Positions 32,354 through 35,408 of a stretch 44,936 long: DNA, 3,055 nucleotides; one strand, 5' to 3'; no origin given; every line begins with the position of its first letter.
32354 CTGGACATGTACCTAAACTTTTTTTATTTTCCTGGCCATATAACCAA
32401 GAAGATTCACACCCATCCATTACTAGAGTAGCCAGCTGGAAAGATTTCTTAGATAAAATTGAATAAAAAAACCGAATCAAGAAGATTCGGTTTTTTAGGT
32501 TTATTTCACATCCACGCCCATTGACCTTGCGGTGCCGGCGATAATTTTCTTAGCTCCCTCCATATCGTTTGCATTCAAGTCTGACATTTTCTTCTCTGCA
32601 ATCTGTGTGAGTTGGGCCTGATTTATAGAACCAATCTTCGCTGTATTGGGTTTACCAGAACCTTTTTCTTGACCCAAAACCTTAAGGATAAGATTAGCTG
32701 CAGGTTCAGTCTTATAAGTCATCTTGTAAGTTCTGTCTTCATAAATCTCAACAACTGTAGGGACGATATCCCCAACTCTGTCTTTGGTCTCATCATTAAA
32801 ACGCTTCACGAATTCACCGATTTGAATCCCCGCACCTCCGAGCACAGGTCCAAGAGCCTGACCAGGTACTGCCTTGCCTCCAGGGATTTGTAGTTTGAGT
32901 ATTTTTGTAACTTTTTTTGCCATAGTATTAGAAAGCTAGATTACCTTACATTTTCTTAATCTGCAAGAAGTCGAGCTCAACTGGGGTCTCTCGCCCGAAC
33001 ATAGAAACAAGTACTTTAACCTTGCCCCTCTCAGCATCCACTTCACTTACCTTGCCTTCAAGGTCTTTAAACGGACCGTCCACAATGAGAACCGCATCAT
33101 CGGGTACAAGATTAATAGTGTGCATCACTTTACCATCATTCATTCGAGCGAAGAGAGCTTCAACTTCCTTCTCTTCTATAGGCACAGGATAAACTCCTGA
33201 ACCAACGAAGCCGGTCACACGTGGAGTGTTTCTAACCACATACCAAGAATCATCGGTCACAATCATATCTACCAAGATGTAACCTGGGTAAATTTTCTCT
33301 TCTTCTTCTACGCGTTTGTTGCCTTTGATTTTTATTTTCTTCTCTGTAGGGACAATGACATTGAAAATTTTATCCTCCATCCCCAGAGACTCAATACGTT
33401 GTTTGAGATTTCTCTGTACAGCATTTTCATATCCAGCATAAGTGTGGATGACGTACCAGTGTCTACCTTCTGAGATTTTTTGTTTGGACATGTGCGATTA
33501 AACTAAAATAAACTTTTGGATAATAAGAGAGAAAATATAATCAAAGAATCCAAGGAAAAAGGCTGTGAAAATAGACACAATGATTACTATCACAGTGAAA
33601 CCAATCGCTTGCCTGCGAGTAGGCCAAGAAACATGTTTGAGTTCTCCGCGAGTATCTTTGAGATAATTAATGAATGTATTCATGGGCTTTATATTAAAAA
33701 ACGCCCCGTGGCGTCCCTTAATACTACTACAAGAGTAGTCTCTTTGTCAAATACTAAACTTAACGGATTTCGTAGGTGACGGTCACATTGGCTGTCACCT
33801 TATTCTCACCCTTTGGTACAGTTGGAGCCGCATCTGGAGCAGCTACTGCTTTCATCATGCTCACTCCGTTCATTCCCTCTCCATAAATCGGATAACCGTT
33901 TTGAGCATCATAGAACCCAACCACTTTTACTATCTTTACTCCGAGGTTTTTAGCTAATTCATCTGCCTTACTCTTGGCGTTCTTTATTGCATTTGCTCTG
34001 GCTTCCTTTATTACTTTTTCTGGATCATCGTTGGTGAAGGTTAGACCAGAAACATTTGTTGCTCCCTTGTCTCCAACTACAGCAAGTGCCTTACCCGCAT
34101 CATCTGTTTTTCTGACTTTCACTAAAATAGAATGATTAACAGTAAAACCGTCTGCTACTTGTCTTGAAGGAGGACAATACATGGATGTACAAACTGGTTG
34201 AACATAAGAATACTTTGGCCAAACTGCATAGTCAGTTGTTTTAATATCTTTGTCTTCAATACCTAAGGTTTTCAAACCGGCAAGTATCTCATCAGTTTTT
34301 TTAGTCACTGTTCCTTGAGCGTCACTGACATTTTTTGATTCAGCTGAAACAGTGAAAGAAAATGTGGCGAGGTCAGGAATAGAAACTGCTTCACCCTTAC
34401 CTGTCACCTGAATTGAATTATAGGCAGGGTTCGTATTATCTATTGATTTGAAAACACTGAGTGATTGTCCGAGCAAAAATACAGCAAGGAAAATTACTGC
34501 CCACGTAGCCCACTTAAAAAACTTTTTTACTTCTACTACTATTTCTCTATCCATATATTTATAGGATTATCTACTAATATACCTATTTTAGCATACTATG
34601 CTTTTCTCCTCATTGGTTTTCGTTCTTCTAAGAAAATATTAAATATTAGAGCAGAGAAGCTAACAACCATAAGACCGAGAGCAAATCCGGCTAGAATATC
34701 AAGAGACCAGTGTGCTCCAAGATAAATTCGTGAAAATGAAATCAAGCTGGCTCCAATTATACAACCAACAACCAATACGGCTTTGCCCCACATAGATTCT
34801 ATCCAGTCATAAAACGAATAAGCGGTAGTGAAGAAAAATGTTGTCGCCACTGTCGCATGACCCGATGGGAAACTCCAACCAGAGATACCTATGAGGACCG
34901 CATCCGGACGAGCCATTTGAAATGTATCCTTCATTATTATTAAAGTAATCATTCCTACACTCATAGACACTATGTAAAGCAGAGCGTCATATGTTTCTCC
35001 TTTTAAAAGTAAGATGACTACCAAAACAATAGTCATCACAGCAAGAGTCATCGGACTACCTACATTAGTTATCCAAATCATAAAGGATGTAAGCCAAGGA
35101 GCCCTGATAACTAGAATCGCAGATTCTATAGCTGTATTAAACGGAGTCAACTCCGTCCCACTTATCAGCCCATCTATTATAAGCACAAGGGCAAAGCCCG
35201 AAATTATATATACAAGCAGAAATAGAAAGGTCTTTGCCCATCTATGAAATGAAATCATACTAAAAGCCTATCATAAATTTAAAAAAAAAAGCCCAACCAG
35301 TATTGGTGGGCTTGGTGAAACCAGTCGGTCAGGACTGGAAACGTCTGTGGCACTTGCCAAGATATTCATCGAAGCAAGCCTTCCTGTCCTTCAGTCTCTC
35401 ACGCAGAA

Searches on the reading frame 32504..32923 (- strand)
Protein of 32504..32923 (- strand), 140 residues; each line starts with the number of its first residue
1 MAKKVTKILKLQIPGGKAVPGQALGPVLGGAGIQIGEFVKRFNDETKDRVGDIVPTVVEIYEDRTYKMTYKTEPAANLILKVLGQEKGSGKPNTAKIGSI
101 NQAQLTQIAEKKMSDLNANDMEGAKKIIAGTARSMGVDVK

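Call 15: search_protein_families(library=pfam, proteins=[window:32504-32923:-], max_evalue=0.001)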
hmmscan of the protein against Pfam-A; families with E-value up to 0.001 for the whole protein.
window:32504-32923:- (140 aa): 2 families
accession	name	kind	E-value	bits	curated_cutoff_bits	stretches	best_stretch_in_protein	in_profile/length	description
PF00298.24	Ribosomal_L11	-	1.9e-24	86.3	21.4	1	71-139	1-69/69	Ribosomal protein L11, RNA binding domain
PF03946.19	Ribosomal_L11_N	-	3.3e-20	72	32.9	1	9-66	1-58/58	Ribosomal protein L11, N-terminal domain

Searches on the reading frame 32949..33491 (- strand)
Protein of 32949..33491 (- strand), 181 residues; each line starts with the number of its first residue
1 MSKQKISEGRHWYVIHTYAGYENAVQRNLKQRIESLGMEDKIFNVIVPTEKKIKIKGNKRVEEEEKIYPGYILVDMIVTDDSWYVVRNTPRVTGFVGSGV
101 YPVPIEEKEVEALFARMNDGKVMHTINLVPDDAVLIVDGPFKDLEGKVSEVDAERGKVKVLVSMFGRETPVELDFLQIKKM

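Call 15: search_protein_families(library=pfam, proteins=[window:32949-33491:-], max_evalue=0.001)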
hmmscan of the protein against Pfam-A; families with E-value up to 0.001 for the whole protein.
window:32949-33491:- (181 aa): 2 families
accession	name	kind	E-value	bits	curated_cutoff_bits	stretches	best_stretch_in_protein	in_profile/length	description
PF02357.24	NusG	-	2.5e-28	98.9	22.2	1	11-113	2-92/93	Transcription termination factor nusG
PF00467.35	KOW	-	3.4e-07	30.3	22.3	1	130-160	1-29/32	KOW motif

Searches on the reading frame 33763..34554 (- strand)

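Call 15: search_protein_families(library=pfam, proteins=[window:33763-34554:-], max_evalue=0.001)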
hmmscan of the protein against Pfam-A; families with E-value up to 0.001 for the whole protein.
window:33763-34554:- (264 aa): 1 family
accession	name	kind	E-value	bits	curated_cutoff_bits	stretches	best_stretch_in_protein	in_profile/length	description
PF04402.19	SIMPL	-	2.9e-47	162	25.2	1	48-261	1-205/205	Protein of unknown function (DUF541)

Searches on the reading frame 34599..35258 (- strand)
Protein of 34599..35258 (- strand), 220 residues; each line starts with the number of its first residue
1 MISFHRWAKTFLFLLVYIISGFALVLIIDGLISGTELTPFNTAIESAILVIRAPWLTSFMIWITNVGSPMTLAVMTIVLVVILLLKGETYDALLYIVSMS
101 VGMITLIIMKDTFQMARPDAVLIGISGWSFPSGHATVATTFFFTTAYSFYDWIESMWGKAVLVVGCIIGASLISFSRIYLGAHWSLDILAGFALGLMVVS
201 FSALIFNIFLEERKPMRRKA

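Call 15: search_protein_families(library=pfam, proteins=[window:34599-35258:-], max_evalue=0.001)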
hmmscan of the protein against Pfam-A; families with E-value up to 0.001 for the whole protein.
window:34599-35258:- (220 aa): 3 families
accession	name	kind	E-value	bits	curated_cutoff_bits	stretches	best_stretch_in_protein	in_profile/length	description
PF01569.27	PAP2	-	7.5e-18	65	27.2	1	92-205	2-124/130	PAP2 superfamily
PF14378.12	PAP2_3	-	0.0003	21.1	27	1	129-199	126-188/190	PAP2 superfamily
PF14360.12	PAP2_C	-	0.00032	21.6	27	1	132-201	8-71/74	PAP2 superfamily C-terminal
